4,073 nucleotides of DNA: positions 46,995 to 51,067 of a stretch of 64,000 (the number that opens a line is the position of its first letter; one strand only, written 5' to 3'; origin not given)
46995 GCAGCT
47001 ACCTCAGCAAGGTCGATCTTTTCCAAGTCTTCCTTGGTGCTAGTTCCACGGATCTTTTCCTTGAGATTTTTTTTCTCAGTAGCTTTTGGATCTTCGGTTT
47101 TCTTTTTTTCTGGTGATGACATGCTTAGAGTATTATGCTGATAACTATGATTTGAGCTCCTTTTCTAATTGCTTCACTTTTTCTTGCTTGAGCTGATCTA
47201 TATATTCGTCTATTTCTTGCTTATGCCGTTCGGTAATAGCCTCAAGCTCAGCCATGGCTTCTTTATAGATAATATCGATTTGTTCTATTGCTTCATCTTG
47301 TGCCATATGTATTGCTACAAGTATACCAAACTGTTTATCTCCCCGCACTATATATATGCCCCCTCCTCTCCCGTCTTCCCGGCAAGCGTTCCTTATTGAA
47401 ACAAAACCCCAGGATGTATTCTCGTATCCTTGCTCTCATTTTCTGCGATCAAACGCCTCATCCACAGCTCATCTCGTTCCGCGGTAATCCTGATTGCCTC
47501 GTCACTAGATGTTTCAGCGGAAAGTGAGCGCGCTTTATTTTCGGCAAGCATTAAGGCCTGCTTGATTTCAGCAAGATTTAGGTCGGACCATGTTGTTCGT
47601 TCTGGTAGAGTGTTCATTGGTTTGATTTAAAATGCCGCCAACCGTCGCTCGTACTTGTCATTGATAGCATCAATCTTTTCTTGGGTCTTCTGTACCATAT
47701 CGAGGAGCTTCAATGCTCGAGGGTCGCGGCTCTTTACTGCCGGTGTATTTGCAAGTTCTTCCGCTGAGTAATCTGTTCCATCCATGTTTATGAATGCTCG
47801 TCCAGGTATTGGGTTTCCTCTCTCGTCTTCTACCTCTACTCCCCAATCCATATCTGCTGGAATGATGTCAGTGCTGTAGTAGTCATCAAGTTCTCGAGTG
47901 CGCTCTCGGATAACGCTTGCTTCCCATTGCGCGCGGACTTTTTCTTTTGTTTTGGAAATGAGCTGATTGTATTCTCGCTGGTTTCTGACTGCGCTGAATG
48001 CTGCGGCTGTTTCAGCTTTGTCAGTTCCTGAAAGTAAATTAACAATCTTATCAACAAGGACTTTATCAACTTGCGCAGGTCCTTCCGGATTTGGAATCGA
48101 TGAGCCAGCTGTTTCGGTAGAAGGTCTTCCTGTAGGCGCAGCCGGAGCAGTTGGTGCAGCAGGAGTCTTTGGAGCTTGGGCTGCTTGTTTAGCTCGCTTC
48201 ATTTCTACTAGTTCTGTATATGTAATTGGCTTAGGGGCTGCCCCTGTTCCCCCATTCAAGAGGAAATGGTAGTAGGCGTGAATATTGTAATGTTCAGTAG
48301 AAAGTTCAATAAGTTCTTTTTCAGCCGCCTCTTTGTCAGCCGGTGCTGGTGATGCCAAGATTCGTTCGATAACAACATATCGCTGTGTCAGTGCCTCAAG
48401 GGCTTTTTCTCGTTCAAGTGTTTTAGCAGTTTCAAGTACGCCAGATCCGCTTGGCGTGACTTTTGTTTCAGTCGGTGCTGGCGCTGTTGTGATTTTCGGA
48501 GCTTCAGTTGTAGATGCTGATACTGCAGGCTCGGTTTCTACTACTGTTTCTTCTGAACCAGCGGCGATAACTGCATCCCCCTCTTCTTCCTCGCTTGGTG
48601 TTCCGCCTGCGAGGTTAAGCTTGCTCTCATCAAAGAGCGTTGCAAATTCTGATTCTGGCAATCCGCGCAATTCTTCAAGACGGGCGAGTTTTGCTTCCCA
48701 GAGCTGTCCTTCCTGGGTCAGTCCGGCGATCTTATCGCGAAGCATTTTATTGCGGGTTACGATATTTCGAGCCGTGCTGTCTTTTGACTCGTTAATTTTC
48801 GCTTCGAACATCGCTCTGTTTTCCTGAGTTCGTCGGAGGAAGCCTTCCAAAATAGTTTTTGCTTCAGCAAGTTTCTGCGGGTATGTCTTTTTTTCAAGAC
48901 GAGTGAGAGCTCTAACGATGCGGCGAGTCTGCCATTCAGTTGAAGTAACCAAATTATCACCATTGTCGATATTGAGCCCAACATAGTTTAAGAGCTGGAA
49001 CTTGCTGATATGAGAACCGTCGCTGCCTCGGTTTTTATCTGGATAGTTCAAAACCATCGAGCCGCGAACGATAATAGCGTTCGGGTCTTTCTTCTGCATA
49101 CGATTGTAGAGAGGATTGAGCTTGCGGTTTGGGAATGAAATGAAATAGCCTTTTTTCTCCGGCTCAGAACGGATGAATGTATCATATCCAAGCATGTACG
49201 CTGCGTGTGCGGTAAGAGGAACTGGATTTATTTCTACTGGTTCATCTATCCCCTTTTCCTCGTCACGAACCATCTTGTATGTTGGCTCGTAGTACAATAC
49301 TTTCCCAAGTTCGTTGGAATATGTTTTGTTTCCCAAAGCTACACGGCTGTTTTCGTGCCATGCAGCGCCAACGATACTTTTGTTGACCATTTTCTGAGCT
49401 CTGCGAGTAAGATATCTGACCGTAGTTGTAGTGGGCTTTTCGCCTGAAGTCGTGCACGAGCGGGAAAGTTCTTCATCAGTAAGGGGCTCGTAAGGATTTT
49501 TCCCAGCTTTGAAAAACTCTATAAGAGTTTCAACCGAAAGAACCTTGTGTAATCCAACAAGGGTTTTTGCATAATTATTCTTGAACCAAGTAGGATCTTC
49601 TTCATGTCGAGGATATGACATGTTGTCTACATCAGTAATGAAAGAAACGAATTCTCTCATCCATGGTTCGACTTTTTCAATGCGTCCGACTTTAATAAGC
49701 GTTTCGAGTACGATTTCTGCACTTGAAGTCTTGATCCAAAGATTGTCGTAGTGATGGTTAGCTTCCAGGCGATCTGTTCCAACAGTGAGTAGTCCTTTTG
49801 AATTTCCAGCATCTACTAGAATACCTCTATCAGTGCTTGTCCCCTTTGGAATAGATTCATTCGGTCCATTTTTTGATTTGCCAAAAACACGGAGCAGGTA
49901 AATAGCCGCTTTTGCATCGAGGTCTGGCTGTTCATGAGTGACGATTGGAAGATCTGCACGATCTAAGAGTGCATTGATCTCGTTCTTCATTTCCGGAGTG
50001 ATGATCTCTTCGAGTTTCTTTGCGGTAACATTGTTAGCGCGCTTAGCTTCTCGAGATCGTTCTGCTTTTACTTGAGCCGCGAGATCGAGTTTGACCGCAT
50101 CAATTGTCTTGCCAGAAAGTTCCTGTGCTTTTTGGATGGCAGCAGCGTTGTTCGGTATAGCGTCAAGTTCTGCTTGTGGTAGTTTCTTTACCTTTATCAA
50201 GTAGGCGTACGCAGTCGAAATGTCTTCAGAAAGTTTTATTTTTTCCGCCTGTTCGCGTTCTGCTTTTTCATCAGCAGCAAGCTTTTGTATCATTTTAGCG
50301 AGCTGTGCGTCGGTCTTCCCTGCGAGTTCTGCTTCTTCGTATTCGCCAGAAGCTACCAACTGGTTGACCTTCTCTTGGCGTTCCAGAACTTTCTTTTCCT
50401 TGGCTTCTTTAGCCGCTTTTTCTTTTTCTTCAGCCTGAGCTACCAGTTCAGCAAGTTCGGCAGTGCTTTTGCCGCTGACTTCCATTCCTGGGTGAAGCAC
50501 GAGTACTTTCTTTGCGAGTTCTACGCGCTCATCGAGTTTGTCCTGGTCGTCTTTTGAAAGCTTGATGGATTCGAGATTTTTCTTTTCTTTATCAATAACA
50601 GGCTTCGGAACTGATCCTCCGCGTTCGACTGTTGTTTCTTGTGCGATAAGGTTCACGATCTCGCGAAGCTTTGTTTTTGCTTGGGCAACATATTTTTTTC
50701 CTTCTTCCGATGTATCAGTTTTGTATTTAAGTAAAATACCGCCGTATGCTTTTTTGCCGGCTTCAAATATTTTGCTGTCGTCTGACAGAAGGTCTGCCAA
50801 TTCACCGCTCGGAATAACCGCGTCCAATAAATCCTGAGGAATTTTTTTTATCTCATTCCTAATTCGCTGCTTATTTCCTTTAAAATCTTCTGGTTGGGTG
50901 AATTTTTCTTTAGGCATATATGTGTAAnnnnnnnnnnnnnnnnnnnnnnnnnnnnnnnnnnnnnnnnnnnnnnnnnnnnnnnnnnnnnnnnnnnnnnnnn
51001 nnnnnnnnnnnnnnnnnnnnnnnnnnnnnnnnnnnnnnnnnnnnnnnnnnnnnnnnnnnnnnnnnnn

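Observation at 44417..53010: Co-directional block of giant, highly charged proteins (901, 1096, 578 aa) plus three small ORFs, immediately upstream of uvrD-rsmA and the T4SS-like locus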

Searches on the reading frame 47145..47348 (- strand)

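Call 5: search_protein_families(library=pfam, proteins=[window:47145-47348:-], max_evalue=0.1)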
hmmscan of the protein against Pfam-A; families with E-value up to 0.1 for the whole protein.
window:47145-47348:- (67 aa): 1 family
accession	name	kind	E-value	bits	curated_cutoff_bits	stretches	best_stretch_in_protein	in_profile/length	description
PF13874.11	Nup54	-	0.017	15.6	30.5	1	15-61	39-85/140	Nucleoporin complex subunit 54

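Call 7: search_protein_families(library=ncbifam, proteins=[window:47145-47348:-], max_evalue=0.1)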
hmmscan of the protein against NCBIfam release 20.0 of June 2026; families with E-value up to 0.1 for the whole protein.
window:47145-47348:- (67 aa): 5 families
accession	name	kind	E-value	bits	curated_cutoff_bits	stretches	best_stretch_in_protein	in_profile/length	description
NF010086.0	PRK13571.1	equivalog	0.01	14.3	693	1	9-60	173-224/510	anthranilate synthase component I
NF050009.1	TA_VapB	equivalog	0.011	16.2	60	1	33-62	3-32/65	type II toxin-antitoxin system VapB family antitoxin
NF002629.0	PRK02292.1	equivalog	0.025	14.4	184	1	15-66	20-71/192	V-type ATP synthase subunit E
TIGR00467.1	lysS_arch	equivalog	0.029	12.9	147.55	1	9-61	406-458/515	lysine--tRNA ligase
NF001322.0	PRK00258.3-6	equivalog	0.06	12.7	285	1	10-57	33-82/272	shikimate dehydrogenase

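Call 105: search_protein_families(library=padloc, proteins=[window:47145-47348:-], max_evalue=0.01)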
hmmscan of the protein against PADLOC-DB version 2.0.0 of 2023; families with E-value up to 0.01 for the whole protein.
window:47145-47348:- (67 aa): 0 families

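Call 106: search_protein_families(library=phrogs, proteins=[window:47145-47348:-], max_evalue=0.01)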
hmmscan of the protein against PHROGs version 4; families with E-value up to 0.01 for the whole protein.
window:47145-47348:- (67 aa): 1 family
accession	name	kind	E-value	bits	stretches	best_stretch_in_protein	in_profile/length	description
phrog_269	-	DNA, RNA and nucleotide metabolism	0.0071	17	1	24-66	90-132/211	DNA helicase loader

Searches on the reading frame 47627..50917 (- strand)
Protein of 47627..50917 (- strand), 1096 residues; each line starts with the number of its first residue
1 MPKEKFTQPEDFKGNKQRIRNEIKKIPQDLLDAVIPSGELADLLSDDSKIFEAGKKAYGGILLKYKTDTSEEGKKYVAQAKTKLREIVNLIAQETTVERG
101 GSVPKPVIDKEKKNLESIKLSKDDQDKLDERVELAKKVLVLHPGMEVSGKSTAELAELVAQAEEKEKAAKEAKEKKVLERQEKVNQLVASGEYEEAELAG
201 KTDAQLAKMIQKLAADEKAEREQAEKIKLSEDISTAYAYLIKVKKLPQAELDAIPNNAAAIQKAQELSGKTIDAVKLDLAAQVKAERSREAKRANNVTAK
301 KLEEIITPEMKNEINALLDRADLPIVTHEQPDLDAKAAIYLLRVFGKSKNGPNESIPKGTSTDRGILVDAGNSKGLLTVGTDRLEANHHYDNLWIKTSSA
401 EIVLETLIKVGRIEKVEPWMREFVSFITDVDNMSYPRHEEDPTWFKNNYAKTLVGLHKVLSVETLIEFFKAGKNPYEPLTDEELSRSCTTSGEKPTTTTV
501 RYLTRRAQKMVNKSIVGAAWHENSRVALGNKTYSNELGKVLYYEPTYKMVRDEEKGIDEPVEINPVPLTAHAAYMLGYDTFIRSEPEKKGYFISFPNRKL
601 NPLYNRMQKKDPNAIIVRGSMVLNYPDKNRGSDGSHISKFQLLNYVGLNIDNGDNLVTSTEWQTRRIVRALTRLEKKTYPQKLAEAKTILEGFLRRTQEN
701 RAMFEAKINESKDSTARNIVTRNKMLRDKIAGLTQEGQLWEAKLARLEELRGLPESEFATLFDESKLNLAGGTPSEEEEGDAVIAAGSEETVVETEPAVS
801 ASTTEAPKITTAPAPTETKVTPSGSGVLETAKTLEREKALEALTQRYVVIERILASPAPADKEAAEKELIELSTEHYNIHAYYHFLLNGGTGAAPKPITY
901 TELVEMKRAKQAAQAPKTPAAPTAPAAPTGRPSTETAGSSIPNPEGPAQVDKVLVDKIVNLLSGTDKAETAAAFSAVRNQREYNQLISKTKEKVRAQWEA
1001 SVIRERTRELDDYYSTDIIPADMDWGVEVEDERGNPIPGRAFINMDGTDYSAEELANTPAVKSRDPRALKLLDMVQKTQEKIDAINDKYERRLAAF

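Call 5: search_protein_families(library=pfam, proteins=[window:47627-50917:-], max_evalue=0.1)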
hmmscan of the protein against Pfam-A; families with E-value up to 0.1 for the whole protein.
window:47627-50917:- (1096 aa): 0 families

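Call 7: search_protein_families(library=ncbifam, proteins=[window:47627-50917:-], max_evalue=0.1)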
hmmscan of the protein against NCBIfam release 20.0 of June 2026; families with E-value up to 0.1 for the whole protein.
window:47627-50917:- (1096 aa): 0 families

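Call 8: search_solved_structures(query=window:47627-50917:-, max_evalue=1)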
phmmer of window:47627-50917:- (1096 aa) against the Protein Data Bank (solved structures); distinct sequences matched with E-value up to 1: 1.
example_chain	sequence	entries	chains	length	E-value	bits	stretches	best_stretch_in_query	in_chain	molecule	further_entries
10uy_A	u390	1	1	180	0.77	11.1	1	380-429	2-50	Cohesin domain number 4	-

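Call 11: find_homologous_proteins(query=window:47627-50917:-)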
Query window:47627-50917:- (1096 aa): 4 proteins with E <= 0.001 among 8000 candidates.
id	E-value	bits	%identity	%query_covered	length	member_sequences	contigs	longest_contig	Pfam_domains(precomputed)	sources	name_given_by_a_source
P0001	0.0e+0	2394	100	100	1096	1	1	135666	-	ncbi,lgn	-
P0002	4.7e-197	676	40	85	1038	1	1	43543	-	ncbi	-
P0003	5.6e-129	450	26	17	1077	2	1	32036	-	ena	-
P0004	3.1e-123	431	33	83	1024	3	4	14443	-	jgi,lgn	jgi:hypothetical protein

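Call 12: find_encoding_contigs(protein=P0002, flank=10000, max_places=3)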
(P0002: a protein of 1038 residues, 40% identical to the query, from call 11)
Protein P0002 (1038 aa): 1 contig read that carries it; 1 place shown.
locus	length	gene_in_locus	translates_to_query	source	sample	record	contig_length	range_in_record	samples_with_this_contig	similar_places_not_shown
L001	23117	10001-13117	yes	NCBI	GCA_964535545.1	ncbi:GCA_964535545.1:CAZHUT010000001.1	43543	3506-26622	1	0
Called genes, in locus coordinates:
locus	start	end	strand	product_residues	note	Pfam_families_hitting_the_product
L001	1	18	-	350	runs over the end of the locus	PF01510:Amidase_2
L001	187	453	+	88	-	PF00312:Ribosomal_S15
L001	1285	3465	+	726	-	PF01138:RNase_PH, PF00013:KH_1, PF00575:S1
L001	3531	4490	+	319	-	-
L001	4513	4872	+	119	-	PF01258:zf-dskA_traR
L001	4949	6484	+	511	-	PF05362:Lon_C (weak), PF13541:ChlI, PF01078:Mg_chelatase, PF07728:AAA_5, PF00493:MCM (weak), PF13335:Mg_chelatase_C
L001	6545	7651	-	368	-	PF01476:LysM, PF23446:LysM1_NFP_LYK (faint), PF23473:LysM3_LYK4_5 (faint), PF01476:LysM, PF01551:Peptidase_M23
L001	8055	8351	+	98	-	PF18908:DUF5663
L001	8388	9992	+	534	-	-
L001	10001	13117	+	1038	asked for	-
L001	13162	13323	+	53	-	-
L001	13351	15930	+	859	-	-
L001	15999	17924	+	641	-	PF00580:UvrD-helicase, PF13245:AAA_19, PF13604:AAA_30 (faint), PF13087:AAA_12 (faint), PF13361:UvrD_C, PF13538:UvrD_C_2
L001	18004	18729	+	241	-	PF00398:RrnaAD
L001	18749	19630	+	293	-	-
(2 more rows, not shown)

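Call 13: find_encoding_contigs(protein=P0003, flank=10000, max_places=3)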
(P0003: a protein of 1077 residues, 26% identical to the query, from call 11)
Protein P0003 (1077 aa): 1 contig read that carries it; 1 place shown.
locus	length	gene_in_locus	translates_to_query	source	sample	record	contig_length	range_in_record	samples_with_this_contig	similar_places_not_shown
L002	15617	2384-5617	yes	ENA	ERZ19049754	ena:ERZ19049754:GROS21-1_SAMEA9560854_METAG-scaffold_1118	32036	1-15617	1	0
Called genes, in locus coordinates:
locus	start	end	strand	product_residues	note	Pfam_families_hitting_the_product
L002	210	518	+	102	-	PF18908:DUF5663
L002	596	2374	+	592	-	-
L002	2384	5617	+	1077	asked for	-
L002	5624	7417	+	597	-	-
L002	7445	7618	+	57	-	-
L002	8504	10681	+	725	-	-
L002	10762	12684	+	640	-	PF00580:UvrD-helicase, PF13245:AAA_19, PF13604:AAA_30 (faint), PF01443:Viral_helicase1 (faint), PF13087:AAA_12 (faint), PF13361:UvrD_C, PF13538:UvrD_C_2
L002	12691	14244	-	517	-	PF01564:Spermine_synth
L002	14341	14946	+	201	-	-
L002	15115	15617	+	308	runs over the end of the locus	-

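Call 14: find_encoding_contigs(protein=P0004, flank=10000, max_places=3)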
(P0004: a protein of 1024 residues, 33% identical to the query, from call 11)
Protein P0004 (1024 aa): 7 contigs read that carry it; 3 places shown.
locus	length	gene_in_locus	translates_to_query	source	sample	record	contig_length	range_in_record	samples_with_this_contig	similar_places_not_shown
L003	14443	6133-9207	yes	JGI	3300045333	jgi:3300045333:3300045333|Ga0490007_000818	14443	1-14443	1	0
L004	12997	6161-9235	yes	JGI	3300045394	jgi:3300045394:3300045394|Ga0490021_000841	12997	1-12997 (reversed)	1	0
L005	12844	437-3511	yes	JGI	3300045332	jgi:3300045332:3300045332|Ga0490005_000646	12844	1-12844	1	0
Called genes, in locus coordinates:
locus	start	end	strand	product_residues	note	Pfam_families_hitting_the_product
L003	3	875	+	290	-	?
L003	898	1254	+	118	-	PF01258:zf-dskA_traR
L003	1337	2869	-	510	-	PF05362:Lon_C (weak), PF13541:ChlI, PF01078:Mg_chelatase, PF07728:AAA_5, PF00493:MCM (weak), PF13335:Mg_chelatase_C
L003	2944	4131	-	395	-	PF01476:LysM, PF23446:LysM1_NFP_LYK (faint), PF01476:LysM, PF23473:LysM3_LYK4_5 (weak), PF01551:Peptidase_M23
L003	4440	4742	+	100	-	PF18908:DUF5663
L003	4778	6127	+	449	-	-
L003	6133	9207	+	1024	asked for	-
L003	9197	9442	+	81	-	-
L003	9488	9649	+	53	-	-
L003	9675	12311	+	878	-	-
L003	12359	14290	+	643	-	PF00580:UvrD-helicase, PF13245:AAA_19, PF13604:AAA_30 (faint), PF01443:Viral_helicase1 (faint), PF13087:AAA_12 (faint), PF13361:UvrD_C, PF13538:UvrD_C_2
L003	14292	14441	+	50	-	?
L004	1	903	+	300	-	?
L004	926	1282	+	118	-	PF01258:zf-dskA_traR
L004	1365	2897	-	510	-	PF05362:Lon_C (weak), PF13541:ChlI, PF01078:Mg_chelatase, PF07728:AAA_5, PF00493:MCM (weak), PF13335:Mg_chelatase_C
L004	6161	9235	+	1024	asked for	-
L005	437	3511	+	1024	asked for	-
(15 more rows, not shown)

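Call 64: list_cluster_members(proteins=[P0001, P0005, P0006, P0007, P0009, P0010, P0011, P0012, P0013, P0014])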
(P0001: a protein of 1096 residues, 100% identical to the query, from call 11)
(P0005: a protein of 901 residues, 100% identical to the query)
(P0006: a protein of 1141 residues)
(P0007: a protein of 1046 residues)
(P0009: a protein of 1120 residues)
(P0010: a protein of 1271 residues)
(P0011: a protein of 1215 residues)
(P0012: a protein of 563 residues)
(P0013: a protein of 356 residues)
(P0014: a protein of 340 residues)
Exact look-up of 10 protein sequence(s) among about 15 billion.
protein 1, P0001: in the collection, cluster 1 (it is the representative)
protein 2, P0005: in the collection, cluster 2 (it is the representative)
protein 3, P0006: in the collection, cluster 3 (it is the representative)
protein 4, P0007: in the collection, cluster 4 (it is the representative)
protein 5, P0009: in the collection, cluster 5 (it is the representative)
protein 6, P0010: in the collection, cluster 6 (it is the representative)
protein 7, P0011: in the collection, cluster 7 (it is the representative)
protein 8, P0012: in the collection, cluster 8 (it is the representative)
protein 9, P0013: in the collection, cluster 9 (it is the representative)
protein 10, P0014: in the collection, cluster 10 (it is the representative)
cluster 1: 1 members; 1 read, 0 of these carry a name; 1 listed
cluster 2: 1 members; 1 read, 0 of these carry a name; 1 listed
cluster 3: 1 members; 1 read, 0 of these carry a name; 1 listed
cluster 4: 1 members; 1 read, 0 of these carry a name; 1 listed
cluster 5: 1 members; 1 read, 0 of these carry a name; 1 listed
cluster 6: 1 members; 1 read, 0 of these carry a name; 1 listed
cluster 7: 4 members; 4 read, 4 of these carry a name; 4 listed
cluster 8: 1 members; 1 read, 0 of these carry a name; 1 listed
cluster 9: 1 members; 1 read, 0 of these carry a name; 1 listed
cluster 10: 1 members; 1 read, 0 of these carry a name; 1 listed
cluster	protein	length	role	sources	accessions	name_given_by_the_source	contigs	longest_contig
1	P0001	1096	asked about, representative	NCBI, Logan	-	-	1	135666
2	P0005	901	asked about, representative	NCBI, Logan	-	-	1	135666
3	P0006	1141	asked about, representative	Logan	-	-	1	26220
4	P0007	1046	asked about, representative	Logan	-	-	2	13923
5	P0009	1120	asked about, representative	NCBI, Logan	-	-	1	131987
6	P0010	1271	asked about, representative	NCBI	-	-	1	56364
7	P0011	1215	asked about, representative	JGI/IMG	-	uncharacterized protein YaaR (DUF327 family)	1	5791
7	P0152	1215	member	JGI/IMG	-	uncharacterized protein YaaR (DUF327 family)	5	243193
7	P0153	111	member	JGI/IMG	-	hypothetical protein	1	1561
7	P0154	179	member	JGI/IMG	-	hypothetical protein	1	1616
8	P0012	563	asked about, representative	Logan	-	-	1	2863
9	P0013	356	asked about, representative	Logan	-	-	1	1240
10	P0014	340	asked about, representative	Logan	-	-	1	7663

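Call 66: find_encoding_contigs(protein=P0152, flank=10000, max_places=2)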
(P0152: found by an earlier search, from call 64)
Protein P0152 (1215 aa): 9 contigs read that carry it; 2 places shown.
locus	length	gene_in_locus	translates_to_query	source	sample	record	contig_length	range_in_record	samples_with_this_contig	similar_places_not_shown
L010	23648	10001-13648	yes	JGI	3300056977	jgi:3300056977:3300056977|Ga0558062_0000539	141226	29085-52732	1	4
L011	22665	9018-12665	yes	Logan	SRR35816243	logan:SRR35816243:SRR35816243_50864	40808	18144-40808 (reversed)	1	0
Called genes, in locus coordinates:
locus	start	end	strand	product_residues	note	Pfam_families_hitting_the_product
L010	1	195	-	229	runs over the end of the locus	-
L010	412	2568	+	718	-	PF01138:RNase_PH, PF00013:KH_1, PF00575:S1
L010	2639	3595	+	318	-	-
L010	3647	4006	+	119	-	PF01258:zf-dskA_traR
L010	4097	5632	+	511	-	PF05362:Lon_C (weak), PF13541:ChlI, PF01078:Mg_chelatase, PF07728:AAA_5, PF00493:MCM (weak), PF13335:Mg_chelatase_C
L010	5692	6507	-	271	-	PF03171:2OG-FeII_Oxy (faint)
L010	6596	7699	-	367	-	PF23446:LysM1_NFP_LYK (faint), PF01476:LysM, PF23462:LysM3_NFP (faint), PF23473:LysM3_LYK4_5 (faint), PF01476:LysM, PF01551:Peptidase_M23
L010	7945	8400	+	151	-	PF18908:DUF5663 (weak)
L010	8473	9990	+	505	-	-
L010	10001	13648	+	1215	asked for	PF02817:E3_binding (weak)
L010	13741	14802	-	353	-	-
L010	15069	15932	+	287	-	-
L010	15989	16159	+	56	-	-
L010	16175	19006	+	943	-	-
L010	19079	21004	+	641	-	PF00580:UvrD-helicase, PF13245:AAA_19, PF13604:AAA_30 (faint), PF13087:AAA_12 (faint), PF13361:UvrD_C, PF13538:UvrD_C_2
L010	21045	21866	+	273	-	PF00398:RrnaAD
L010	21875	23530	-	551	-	PF01040:UbiA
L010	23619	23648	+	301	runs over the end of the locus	-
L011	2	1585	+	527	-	?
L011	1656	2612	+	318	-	-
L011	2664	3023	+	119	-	PF01258:zf-dskA_traR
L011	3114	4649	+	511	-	PF05362:Lon_C (weak), PF13541:ChlI, PF01078:Mg_chelatase, PF07728:AAA_5, PF00493:MCM (weak), PF13335:Mg_chelatase_C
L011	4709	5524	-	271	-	PF03171:2OG-FeII_Oxy (faint)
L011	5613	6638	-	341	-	PF23446:LysM1_NFP_LYK (faint), PF23462:LysM3_NFP (faint), PF23473:LysM3_LYK4_5 (faint), PF01476:LysM, PF01551:Peptidase_M23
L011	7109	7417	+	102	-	PF18908:DUF5663 (weak)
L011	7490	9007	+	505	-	-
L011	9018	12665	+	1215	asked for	PF02817:E3_binding (weak)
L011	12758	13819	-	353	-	-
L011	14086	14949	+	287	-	-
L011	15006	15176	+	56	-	-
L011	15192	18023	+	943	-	-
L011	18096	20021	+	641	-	PF00580:UvrD-helicase, PF13245:AAA_19, PF13604:AAA_30 (faint), PF13087:AAA_12 (faint), PF13361:UvrD_C, PF13538:UvrD_C_2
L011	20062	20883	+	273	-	PF00398:RrnaAD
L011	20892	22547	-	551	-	PF01040:UbiA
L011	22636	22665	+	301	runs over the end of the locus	-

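Call 105: search_protein_families(library=padloc, proteins=[window:47627-50917:-], max_evalue=0.01)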
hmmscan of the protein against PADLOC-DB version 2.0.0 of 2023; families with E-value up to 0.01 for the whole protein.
window:47627-50917:- (1096 aa): 0 families

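Call 106: search_protein_families(library=phrogs, proteins=[window:47627-50917:-], max_evalue=0.01)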
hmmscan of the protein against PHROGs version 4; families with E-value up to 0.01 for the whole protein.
window:47627-50917:- (1096 aa): 0 families
